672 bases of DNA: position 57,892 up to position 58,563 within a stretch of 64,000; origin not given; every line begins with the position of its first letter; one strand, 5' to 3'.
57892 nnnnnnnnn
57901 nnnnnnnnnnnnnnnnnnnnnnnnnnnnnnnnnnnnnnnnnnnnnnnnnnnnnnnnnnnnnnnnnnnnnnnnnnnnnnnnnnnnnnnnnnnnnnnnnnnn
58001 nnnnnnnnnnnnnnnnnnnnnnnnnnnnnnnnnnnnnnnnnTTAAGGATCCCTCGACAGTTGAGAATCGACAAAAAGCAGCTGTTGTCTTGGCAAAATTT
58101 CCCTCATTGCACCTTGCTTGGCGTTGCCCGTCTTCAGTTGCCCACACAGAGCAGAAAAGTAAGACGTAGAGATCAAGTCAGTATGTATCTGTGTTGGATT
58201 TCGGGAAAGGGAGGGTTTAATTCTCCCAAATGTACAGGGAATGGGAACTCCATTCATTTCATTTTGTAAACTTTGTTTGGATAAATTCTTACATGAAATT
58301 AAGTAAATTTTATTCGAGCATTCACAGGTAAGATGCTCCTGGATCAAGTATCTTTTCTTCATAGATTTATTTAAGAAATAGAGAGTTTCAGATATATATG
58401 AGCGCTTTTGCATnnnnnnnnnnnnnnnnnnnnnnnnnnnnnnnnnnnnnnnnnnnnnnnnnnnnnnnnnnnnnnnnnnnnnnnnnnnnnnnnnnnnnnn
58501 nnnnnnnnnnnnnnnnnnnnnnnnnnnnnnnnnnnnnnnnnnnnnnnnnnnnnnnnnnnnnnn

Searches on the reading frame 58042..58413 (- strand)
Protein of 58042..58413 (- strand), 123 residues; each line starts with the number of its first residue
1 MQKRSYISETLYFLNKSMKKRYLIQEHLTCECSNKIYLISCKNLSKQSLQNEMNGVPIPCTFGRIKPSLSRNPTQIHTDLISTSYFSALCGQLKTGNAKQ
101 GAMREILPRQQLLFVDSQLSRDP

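Call 71: search_protein_families(library=pfam, proteins=[window:58042-58413:-], max_evalue=0.01)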
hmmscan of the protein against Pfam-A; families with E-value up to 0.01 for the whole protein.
window:58042-58413:- (123 aa): 1 family
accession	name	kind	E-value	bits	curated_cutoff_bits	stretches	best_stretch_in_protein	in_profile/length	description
PF14554.11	VEGF_C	-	0.0075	16.7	40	0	19-43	13-37/54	VEGF heparin-binding domain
